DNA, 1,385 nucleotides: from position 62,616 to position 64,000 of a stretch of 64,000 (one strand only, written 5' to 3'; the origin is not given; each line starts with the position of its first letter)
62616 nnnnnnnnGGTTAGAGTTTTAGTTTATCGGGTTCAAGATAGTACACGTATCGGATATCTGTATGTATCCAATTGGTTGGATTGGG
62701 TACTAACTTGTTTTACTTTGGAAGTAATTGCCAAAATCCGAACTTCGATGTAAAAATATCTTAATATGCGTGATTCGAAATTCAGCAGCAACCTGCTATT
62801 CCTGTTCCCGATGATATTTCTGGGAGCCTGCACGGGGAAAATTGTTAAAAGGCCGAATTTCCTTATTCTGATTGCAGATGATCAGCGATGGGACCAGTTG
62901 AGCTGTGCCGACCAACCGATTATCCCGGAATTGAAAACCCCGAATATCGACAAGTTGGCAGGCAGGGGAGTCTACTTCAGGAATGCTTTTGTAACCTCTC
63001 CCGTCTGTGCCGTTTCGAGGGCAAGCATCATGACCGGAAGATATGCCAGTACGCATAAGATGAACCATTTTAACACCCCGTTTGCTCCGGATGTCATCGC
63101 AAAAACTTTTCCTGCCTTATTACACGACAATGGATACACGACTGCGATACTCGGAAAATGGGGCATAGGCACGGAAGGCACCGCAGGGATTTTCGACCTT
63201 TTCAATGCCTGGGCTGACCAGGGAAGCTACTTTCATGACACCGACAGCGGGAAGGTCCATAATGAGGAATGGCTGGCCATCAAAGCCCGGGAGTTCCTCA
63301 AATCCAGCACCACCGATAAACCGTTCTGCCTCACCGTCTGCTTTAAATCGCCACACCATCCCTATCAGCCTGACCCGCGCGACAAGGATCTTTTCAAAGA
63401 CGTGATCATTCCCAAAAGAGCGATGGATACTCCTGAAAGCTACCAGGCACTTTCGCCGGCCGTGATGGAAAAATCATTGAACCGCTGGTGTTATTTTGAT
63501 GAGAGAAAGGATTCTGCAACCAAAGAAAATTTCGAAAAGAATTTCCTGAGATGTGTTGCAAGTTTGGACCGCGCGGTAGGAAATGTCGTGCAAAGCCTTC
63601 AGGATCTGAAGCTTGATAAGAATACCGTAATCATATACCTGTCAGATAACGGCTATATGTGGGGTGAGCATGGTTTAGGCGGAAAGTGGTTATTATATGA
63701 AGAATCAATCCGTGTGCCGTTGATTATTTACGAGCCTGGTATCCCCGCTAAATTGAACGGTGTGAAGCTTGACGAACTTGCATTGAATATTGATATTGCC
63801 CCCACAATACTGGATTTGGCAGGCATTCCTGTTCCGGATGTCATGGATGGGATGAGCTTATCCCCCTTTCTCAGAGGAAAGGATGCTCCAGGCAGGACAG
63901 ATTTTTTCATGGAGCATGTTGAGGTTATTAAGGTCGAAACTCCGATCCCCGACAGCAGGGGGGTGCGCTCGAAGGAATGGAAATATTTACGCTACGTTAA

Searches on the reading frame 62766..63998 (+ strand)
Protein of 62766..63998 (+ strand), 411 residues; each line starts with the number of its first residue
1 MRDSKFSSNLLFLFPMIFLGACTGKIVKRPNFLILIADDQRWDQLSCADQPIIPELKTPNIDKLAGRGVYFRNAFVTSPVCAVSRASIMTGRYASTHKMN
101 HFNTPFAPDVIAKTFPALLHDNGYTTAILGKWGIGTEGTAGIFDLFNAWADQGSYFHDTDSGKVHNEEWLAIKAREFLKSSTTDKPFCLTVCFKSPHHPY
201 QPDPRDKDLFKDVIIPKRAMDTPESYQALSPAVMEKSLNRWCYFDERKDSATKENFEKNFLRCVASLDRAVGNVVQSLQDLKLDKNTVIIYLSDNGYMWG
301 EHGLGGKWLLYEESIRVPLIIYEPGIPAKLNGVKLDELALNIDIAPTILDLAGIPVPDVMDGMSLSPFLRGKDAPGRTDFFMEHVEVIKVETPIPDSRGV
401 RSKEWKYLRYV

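Call 75: search_protein_families(library=pfam, proteins=[window:62766-63998:+], max_evalue=0.001)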
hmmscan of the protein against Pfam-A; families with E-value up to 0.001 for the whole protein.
window:62766-63998:+ (411 aa): 3 families
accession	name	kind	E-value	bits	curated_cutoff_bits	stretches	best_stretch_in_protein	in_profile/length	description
PF00884.28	Sulfatase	-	9.1e-50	170.1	25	1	30-354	1-301/301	Sulfatase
PF16347.10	SGSH_C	-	2.5e-20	73.6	29.3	1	300-410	1-109/154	N-sulphoglucosamine sulphohydrolase, C-terminal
PF01663.27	Phosphodiest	-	4.2e-08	33.6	23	0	56-102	18-65/342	Type I phosphodiesterase / nucleotide pyrophosphatase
